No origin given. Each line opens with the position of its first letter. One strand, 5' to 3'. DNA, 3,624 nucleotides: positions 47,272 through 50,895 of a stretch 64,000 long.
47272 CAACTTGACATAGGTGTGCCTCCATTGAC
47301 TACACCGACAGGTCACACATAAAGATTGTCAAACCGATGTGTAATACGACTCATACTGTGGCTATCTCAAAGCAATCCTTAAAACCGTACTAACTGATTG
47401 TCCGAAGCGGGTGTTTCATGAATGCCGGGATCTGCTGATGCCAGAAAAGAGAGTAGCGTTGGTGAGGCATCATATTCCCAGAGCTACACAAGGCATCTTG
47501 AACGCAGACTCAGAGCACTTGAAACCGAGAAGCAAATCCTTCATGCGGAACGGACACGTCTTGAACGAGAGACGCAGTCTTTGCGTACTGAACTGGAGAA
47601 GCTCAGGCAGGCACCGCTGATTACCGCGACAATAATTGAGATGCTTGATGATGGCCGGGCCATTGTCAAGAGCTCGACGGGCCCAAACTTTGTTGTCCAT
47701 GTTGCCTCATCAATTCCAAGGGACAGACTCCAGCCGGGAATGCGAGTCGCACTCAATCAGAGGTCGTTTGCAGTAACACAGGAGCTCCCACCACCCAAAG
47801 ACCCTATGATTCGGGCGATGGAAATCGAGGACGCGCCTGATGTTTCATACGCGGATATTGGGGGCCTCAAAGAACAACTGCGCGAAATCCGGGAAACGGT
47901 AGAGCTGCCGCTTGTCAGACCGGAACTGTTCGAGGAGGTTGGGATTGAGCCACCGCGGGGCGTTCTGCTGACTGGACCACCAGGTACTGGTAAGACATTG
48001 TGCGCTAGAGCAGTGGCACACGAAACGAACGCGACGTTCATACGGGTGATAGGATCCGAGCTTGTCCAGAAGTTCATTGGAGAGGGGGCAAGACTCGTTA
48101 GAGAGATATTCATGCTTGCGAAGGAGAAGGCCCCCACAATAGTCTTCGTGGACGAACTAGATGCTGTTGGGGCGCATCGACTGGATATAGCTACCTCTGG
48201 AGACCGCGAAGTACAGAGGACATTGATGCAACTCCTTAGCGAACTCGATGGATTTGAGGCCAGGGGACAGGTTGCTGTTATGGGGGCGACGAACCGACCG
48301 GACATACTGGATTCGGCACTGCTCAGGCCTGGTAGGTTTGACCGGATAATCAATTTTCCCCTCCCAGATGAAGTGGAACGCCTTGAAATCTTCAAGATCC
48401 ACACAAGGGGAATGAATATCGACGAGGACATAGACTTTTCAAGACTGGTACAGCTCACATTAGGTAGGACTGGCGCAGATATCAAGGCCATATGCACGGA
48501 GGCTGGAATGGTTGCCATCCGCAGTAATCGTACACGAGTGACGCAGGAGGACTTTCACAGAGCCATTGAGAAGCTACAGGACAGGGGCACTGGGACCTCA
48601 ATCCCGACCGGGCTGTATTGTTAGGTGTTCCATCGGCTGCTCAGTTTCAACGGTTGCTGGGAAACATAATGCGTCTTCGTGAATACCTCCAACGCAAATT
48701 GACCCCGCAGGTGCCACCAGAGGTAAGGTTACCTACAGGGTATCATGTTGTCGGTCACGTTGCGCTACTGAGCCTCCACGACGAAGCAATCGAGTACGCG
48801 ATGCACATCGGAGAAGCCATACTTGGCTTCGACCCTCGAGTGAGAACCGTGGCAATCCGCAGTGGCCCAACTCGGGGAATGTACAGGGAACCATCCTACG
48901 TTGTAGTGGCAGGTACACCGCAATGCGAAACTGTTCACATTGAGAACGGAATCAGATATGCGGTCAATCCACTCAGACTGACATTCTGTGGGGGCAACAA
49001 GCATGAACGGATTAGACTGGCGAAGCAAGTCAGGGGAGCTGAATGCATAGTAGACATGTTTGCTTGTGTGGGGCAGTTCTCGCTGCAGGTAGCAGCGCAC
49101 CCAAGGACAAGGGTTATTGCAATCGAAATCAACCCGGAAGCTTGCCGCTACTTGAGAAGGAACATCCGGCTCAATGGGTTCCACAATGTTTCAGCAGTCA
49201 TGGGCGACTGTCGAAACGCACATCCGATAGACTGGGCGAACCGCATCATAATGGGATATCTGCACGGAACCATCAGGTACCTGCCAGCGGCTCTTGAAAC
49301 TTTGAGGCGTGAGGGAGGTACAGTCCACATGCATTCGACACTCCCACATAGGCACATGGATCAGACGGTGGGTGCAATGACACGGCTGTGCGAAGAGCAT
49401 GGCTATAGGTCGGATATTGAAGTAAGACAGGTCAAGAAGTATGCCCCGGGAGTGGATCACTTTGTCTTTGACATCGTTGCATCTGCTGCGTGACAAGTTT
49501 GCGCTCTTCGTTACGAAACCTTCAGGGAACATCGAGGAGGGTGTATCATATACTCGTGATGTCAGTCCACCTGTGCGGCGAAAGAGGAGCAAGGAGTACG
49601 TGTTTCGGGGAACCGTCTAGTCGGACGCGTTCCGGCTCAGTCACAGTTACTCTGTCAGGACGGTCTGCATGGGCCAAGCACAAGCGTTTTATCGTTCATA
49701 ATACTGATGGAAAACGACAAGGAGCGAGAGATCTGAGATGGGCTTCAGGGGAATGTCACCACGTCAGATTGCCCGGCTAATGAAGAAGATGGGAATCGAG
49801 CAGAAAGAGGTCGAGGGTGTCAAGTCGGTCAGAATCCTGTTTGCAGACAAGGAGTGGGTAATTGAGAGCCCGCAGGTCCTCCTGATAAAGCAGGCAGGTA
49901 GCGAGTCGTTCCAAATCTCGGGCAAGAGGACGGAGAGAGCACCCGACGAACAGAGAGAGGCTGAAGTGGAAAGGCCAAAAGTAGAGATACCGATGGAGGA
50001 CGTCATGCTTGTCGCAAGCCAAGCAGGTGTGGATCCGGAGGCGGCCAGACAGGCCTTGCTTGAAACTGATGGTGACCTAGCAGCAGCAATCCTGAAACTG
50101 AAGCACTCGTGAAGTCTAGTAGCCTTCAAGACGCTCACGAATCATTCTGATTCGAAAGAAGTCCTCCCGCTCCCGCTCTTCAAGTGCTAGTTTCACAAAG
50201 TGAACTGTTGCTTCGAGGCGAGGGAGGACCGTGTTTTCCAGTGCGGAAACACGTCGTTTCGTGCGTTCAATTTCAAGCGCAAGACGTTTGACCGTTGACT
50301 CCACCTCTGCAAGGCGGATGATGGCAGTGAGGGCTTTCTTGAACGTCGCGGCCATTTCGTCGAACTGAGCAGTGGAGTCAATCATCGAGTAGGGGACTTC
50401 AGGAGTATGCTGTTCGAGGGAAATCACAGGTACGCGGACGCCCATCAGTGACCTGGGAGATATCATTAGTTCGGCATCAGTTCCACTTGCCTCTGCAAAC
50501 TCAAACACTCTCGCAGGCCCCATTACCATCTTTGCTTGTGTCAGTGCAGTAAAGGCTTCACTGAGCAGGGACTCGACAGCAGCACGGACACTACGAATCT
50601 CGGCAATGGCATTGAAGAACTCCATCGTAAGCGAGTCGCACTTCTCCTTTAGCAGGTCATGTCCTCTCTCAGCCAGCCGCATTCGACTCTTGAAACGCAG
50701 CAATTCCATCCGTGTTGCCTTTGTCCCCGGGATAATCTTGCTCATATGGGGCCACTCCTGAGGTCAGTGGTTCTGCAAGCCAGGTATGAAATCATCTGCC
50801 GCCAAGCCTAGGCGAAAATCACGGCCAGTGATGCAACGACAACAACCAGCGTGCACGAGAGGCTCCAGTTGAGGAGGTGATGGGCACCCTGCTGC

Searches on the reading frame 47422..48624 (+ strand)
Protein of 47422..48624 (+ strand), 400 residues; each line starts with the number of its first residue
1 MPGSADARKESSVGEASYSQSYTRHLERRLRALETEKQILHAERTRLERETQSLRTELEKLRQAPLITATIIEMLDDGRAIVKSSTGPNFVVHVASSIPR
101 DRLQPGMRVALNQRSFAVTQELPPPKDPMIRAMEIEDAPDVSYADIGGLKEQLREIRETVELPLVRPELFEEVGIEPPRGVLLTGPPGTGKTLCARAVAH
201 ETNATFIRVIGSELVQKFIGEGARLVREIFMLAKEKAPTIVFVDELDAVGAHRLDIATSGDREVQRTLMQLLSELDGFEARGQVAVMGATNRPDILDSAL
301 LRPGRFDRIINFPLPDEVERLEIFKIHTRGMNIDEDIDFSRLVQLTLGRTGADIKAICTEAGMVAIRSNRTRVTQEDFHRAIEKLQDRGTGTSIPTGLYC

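Call 53: search_protein_families(library=pfam, proteins=[window:47422-48624:+], max_evalue=0.0001)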
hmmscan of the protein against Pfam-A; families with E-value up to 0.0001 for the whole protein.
window:47422-48624:+ (400 aa): 7 families
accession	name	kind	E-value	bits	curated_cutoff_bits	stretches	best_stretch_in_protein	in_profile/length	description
PF00004.35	AAA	-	7.4e-43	146.6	21.2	1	181-314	1-131/131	ATPase family associated with various cellular activities (AAA)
PF16450.11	Prot_ATP_ID_OB_C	-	3.5e-16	59.2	23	1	69-123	2-56/56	Proteasomal ATPase OB C-terminal domain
PF17862.7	AAA_lid_3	-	2.8e-13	49.6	27.2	1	336-378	1-43/45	AAA+ lid domain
PF17758.7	Prot_ATP_ID_OB_N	-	7.1e-08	32.5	23.4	1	69-119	3-53/62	Proteasomal ATPase OB N-terminal domain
PF13191.12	AAA_16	-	1.2e-07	32.8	32.6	0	169-205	15-51/167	AAA ATPase domain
PF07728.20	AAA_5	-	6.4e-05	23.4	22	0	180-294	1-125/139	AAA domain (dynein-related subfamily)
PF13401.12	AAA_22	-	9.6e-05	23.1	27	0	181-231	8-56/130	AAA domain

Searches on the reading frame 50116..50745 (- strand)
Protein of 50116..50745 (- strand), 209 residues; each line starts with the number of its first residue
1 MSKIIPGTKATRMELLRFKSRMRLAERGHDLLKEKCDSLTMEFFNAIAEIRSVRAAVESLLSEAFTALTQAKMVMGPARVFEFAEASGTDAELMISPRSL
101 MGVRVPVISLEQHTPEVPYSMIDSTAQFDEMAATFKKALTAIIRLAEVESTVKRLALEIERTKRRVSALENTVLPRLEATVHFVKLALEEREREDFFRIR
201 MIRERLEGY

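Call 53: search_protein_families(library=pfam, proteins=[window:50116-50745:-], max_evalue=0.0001)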
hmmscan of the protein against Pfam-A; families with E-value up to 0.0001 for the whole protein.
window:50116-50745:- (209 aa): 1 family
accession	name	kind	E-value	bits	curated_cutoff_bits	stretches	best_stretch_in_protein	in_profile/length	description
PF01813.22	ATP-synt_D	-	3.5e-56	190.6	25.7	1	14-203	1-195/196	ATP synthase subunit D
